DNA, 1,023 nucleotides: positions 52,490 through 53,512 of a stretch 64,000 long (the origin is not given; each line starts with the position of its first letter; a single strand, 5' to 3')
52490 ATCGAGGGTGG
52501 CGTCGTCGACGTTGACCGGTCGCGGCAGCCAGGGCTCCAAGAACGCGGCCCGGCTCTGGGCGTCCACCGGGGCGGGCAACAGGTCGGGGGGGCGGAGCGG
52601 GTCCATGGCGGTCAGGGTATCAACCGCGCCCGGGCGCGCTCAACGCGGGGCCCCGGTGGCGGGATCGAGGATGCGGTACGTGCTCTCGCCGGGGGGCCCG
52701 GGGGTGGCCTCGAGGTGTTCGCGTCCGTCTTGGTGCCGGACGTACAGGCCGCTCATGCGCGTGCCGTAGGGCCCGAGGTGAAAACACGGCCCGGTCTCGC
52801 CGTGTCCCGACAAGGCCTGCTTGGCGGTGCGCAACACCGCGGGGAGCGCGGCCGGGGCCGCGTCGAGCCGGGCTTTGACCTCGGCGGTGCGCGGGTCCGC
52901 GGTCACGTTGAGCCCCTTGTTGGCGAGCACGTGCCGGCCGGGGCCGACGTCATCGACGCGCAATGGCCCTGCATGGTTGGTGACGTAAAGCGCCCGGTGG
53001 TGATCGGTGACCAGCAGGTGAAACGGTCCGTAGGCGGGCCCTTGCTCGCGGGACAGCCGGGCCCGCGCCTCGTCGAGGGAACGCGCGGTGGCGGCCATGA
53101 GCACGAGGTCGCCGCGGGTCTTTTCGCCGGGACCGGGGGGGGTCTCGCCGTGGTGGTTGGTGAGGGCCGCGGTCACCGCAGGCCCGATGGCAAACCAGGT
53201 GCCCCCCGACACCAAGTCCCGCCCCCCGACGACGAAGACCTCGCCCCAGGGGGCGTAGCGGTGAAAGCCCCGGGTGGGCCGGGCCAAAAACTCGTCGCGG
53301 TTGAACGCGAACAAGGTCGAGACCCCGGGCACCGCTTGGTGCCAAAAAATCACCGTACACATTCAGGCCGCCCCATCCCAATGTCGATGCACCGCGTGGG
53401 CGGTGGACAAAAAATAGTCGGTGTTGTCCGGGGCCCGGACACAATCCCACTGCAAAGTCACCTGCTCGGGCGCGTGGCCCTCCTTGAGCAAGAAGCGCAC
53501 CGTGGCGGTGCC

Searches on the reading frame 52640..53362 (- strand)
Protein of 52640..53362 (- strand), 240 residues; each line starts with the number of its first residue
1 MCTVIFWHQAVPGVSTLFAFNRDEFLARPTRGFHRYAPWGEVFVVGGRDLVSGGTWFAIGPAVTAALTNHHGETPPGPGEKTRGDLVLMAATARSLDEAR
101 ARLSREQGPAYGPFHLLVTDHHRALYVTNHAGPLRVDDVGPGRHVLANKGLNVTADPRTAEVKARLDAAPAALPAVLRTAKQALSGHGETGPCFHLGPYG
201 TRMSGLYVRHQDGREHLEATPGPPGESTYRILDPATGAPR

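Call 12: search_protein_families(library=pfam, proteins=[window:52643-53362:-], max_evalue=0.01)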
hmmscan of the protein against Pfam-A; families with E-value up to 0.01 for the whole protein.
window:52643-53362:- (240 aa): 1 family
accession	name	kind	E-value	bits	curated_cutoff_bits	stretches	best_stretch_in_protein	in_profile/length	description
PF05742.17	TANGO2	-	3.7e-20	73.6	22.6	1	1-168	1-174/257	Transport and Golgi organisation 2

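Call 24: find_encoding_contigs(protein=window:52640-53362:-, flank=1000, max_places=2)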
Protein window:52640-53362:- (240 aa): 4 contigs read that carry it; 2 places shown.
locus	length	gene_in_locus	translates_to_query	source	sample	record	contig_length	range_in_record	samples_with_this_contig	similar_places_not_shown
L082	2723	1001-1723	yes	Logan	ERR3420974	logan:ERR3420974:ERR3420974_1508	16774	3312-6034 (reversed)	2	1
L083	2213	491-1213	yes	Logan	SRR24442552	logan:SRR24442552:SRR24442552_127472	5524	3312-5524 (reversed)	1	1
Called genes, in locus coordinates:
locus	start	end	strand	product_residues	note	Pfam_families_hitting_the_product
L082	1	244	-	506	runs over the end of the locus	PF06609:TRI12 (weak), PF07690:MFS_1, PF00083:Sugar_tr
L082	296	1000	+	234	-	PF17837:4PPT_N, PF01648:ACPS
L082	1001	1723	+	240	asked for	PF05742:TANGO2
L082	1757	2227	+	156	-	-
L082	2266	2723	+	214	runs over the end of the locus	PF00485:PRK, PF13238:AAA_18 (weak)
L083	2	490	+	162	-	?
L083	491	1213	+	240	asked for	PF05742:TANGO2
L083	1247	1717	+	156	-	-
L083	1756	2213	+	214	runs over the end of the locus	PF00485:PRK, PF13238:AAA_18 (weak)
